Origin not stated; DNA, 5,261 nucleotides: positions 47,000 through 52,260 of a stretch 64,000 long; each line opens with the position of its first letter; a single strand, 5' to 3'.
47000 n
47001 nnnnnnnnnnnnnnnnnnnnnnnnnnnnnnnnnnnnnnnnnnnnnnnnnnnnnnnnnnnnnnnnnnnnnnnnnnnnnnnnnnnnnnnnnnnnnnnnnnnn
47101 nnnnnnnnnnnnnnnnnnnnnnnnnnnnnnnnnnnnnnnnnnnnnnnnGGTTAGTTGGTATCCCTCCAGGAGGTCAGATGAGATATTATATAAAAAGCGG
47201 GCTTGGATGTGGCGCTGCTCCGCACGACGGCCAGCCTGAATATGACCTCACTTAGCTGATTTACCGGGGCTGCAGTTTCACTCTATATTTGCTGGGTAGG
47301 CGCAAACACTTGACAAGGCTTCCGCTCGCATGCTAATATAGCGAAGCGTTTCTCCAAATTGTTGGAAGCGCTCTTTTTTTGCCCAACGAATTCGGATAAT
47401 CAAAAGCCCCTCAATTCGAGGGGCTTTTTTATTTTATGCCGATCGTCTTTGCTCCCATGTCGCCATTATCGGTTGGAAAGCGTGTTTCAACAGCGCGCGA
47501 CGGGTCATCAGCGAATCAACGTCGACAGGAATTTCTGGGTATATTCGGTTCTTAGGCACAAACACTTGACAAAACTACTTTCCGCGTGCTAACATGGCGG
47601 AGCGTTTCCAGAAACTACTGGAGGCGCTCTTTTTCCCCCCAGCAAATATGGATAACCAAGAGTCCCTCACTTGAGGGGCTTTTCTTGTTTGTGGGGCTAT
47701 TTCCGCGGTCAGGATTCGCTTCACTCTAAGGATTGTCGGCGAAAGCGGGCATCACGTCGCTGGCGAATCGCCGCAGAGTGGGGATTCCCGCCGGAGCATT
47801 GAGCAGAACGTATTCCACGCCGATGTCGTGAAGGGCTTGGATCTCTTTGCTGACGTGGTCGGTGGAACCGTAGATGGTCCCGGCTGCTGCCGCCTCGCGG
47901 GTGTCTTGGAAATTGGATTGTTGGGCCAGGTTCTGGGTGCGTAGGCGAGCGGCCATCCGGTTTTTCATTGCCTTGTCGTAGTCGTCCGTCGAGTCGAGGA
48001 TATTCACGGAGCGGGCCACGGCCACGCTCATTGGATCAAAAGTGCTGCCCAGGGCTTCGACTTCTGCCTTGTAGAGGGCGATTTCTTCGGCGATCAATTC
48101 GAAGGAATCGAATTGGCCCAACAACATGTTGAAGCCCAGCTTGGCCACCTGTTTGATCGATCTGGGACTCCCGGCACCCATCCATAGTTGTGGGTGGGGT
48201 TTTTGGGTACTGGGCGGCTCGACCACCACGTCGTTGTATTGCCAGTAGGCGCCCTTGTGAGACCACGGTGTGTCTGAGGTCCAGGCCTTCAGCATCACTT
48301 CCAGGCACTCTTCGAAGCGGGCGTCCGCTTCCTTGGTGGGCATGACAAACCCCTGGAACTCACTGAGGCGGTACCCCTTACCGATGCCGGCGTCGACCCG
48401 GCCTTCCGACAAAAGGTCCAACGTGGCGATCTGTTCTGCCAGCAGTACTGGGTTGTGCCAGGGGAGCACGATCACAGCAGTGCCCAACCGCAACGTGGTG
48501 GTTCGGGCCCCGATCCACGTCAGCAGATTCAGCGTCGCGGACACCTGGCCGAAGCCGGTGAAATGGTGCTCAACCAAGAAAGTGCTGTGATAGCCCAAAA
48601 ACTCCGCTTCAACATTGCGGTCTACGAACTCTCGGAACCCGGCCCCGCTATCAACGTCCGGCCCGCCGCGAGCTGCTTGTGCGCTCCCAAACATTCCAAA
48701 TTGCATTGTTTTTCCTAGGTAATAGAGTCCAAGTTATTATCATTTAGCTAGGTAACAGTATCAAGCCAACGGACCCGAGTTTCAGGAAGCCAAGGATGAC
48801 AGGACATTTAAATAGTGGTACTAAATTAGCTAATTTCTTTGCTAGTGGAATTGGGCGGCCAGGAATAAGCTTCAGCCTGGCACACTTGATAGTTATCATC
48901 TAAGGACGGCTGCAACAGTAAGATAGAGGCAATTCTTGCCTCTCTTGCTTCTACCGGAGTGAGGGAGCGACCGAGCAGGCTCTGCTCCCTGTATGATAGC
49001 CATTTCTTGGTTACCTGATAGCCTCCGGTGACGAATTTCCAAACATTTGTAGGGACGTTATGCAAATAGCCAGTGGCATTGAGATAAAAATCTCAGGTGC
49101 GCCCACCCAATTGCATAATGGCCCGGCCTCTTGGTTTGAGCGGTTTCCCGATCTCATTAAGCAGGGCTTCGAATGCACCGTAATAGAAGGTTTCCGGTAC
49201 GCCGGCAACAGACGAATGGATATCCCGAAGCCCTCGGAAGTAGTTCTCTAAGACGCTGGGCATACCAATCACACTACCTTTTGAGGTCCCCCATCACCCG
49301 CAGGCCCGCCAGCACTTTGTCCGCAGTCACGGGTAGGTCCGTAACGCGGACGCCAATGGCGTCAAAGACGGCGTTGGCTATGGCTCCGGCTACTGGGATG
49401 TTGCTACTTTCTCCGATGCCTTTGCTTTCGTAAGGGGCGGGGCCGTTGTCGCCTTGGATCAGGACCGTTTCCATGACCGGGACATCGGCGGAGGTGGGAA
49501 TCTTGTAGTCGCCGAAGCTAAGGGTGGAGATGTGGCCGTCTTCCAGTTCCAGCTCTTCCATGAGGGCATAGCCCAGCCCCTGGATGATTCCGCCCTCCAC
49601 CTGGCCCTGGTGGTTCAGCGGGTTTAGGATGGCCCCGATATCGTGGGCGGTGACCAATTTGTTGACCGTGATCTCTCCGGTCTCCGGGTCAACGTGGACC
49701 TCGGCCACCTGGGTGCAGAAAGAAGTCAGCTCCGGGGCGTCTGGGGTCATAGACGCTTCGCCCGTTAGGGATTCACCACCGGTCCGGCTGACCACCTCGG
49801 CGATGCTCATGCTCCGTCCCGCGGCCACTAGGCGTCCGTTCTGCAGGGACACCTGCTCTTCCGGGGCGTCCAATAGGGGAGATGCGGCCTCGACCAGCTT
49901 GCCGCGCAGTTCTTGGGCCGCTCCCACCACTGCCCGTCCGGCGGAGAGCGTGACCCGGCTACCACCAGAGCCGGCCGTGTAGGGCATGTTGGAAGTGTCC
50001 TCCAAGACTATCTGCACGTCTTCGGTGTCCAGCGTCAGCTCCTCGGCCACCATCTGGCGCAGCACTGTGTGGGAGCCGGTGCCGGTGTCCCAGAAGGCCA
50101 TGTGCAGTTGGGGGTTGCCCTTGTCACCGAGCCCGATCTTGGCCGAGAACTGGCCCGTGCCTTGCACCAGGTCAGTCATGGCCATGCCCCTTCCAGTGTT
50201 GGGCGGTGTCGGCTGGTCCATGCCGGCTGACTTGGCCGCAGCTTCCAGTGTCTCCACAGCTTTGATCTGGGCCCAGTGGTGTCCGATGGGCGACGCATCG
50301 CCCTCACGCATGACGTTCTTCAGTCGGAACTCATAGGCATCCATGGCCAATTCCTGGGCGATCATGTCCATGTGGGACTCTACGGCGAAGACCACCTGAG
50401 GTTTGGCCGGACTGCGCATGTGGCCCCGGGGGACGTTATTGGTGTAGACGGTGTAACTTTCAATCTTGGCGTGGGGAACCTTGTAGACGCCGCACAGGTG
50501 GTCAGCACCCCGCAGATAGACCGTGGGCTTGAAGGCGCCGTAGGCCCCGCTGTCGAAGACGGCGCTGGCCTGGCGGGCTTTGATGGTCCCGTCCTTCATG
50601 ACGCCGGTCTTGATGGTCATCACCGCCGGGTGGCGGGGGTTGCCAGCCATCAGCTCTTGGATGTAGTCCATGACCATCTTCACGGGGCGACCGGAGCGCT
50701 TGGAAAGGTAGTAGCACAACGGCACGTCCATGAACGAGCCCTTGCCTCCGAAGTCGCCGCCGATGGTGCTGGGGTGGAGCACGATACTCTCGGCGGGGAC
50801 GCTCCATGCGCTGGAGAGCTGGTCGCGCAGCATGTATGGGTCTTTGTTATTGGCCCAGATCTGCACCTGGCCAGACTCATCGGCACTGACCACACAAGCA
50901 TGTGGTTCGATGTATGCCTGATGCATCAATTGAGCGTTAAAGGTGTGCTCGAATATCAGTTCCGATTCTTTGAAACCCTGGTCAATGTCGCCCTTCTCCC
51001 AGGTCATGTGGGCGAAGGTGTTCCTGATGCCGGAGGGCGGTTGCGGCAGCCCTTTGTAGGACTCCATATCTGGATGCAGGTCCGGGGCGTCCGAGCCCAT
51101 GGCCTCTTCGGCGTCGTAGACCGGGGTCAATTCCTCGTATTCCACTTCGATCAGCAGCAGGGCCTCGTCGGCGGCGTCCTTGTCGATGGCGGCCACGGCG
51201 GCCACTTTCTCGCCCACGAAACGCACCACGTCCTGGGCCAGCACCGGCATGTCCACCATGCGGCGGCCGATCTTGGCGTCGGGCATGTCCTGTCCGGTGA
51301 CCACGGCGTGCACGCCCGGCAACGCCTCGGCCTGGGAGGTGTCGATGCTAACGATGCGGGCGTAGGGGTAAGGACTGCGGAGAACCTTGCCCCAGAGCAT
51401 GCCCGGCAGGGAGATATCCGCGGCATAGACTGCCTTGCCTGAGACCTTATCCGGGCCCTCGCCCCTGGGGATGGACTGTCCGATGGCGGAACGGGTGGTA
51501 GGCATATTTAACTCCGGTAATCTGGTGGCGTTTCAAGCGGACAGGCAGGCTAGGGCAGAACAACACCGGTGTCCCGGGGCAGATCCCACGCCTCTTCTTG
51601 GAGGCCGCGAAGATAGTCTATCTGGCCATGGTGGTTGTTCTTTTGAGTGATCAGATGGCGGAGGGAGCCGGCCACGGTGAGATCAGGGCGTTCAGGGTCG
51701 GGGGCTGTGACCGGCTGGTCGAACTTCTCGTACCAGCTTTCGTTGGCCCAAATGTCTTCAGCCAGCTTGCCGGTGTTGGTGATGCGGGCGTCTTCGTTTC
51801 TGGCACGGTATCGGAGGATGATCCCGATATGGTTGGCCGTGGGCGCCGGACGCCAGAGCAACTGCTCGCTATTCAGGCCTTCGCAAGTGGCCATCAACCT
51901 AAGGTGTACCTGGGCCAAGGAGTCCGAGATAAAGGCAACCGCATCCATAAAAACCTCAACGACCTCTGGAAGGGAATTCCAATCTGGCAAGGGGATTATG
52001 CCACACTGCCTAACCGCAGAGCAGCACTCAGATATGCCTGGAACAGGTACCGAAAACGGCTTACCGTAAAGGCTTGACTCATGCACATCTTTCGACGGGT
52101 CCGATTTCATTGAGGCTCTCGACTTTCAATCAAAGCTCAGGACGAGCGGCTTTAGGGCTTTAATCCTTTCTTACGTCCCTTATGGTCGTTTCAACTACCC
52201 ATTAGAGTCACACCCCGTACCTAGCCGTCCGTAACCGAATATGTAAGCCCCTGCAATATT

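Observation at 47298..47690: Tandem pair of promoter-hairpin-terminator units: two paralogous candidate small-RNA genes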

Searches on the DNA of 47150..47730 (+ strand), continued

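Call 63: search_with_rna_model(model_id=R1, sources=[L261, L262, L263, L014, L252, L226, L208, L218, L209, L185, L154, L157, L239, L055, L078], max_evalue=0.01)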
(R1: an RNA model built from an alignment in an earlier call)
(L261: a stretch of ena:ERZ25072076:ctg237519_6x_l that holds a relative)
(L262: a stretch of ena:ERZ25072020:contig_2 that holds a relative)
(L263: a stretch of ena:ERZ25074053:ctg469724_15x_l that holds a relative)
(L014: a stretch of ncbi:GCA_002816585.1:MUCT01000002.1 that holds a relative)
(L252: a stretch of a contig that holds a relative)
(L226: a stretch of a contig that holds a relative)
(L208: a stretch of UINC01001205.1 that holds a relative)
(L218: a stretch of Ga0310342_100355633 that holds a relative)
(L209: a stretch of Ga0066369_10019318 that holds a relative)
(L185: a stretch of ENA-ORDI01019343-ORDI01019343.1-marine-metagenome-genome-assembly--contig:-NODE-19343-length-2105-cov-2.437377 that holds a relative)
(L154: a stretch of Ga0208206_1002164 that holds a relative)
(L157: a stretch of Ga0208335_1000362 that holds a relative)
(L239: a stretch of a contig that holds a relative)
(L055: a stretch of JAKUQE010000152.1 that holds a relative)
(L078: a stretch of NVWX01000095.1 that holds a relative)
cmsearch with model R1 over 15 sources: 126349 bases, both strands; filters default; matches with E-value up to 0.01: 25.
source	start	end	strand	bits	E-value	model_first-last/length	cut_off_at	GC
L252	1958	2052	+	106.8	3.9e-24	1-94/94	no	0.42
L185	1012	1105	+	101.4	8.1e-23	1-94/94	no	0.49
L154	2384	2478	+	100.2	1.6e-22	1-94/94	no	0.47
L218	155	248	-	99.9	2e-22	1-94/94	no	0.46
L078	2229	2323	-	97.6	7.3e-22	1-94/94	no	0.46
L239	2196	2289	-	95.8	1.9e-21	1-94/94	no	0.53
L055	1731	1824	+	95.8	1.9e-21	1-94/94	no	0.53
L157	3141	3235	+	94.2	5e-21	1-94/94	no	0.43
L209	170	264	-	94.1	5.3e-21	1-94/94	no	0.44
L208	7319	7413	-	88.2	1.5e-19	1-94/94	no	0.44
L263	9787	9879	-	78.8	3e-17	1-94/94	no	0.47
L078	469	561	-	75.8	1.7e-16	1-94/94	no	0.48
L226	6783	6874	-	62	4.3e-13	1-94/94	no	0.48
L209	2004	2084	-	29.7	4.1e-05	1-94/94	no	0.49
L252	2720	2788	+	28.1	0.0001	1-94/94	no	0.48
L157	3190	3262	-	25.1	0.00055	1-94/94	no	0.4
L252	2007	2074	-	24.9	0.00063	1-94/94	no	0.37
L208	7329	7354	+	24.7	0.00069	59-84/94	no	0.54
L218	156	190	+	24.4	0.00083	50-84/94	no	0.54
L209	2006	2039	+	24.4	0.00084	51-84/94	no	0.5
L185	1070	1095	-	23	0.0019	59-84/94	no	0.62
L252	2754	2777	-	21.6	0.004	60-83/94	no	0.58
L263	9795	9822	+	21.4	0.0047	57-84/94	no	0.5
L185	980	1043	-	20.5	0.0076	1-94/94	no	0.45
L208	2599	2647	+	20.3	0.0084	1-94/94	no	0.63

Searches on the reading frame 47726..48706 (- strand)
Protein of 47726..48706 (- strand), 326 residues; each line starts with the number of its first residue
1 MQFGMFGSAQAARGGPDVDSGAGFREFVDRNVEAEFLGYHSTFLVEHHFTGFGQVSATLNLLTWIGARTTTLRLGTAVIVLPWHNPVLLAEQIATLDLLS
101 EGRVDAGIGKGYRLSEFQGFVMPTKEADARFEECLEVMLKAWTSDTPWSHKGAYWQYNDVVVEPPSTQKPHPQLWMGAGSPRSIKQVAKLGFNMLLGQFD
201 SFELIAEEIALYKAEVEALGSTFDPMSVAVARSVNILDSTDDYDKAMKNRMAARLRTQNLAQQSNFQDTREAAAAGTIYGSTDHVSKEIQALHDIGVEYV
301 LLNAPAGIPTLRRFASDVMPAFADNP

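Call 11: find_encoding_contigs(protein=window:47726-48706:-, flank=10000, max_places=10)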
Protein window:47726-48706:- (326 aa): 23 contigs read that carry it; 10 places shown.
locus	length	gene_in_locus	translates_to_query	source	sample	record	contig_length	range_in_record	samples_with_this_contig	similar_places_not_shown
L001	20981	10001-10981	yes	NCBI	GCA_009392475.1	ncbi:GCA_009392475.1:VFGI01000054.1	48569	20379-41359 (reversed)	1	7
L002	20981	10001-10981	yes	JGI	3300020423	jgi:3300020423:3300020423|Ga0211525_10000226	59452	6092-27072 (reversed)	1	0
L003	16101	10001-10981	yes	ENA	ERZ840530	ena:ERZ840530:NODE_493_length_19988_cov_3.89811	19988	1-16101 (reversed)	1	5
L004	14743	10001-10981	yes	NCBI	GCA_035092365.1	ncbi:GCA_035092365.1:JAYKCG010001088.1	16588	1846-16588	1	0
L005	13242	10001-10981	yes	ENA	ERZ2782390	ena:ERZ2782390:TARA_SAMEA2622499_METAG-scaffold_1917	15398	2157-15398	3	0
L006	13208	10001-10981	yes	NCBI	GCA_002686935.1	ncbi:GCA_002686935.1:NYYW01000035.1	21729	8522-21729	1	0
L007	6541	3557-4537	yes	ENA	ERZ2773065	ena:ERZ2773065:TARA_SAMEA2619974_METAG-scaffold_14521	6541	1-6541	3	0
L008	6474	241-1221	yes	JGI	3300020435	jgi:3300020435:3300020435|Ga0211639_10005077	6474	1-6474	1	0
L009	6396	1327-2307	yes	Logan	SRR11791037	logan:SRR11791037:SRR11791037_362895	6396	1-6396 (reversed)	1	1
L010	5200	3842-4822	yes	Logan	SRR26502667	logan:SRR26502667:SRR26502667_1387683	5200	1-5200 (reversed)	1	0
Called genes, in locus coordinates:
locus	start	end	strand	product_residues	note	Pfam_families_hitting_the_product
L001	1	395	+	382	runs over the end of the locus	PF00266:Aminotran_5 (faint)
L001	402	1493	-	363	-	PF05935:Arylsulfotrans, PF14269:Arylsulfotran_2, PF13360:PQQ_2 (weak), PF05935:Arylsulfotrans (weak)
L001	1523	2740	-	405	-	PF00067:p450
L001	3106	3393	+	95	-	-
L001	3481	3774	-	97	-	-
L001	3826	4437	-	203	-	PF07978:NIPSNAP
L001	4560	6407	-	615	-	PF00009:GTP_EFTU, PF22042:EF-G_D2, PF03144:GTP_EFTU_D2, PF00679:EFG_C, PF21018:BipA_C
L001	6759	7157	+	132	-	PF04978:MST (faint), PF12867:DinB_2 (faint)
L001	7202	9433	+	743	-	PF01315:Ald_Xan_dh_C, PF02738:MoCoBD_1, PF20256:MoCoBD_2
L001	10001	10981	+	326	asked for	PF00296:Bac_luciferase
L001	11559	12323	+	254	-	PF03328:HpcH_HpaI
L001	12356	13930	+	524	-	PF07969:Amidohydro_3, PF01979:Amidohydro_1 (weak)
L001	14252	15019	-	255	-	PF12705:PDDEXK_1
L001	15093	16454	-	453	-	PF07690:MFS_1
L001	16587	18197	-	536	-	PF01565:FAD_binding_4, PF02913:FAD-oxidase_C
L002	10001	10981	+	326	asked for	PF00296:Bac_luciferase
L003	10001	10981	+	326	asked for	PF00296:Bac_luciferase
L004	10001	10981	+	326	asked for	PF00296:Bac_luciferase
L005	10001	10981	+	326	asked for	PF00296:Bac_luciferase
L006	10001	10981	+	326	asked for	PF00296:Bac_luciferase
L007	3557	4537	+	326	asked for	PF00296:Bac_luciferase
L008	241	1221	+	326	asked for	PF00296:Bac_luciferase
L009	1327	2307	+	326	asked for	PF00296:Bac_luciferase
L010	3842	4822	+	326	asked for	PF00296:Bac_luciferase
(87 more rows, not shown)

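Call 12: search_protein_families(library=pfam, proteins=[window:47726-48706:-])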
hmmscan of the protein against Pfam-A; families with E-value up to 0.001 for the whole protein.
window:47726-48706:- (326 aa): 1 family
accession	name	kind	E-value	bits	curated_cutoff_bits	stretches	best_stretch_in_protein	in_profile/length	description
PF00296.26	Bac_luciferase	-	2.9e-55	188.3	27.9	1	6-297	3-312/314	Luciferase-like monooxygenase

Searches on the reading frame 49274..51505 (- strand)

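Call 12: search_protein_families(library=pfam, proteins=[window:49274-51505:-])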
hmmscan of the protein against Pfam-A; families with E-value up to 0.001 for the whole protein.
window:49274-51505:- (743 aa): 3 families
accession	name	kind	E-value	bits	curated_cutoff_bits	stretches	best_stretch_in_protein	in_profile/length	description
PF02738.23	MoCoBD_1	-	1.5e-68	231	27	1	165-398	10-244/244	Molybdopterin cofactor-binding domain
PF20256.3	MoCoBD_2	-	3.2e-64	217.6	27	1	436-676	22-283/283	Molybdopterin cofactor-binding domain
PF01315.27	Ald_Xan_dh_C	-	1.6e-31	109.3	31.3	1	22-126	1-109/110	Aldehyde oxidase and xanthine dehydrogenase, a/b hammerhead domain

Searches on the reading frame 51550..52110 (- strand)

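Call 12: search_protein_families(library=pfam, proteins=[window:51550-52110:-])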
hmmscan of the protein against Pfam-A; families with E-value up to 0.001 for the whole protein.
window:51550-52110:- (186 aa): 2 families
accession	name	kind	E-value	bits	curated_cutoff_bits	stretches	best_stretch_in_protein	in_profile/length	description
PF04978.18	MST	-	5.8e-07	30.5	27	0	130-170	105-146/149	Mycothiol-S-transferase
PF12867.12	DinB_2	-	7.8e-05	23.6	24.8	0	129-164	94-128/128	DinB superfamily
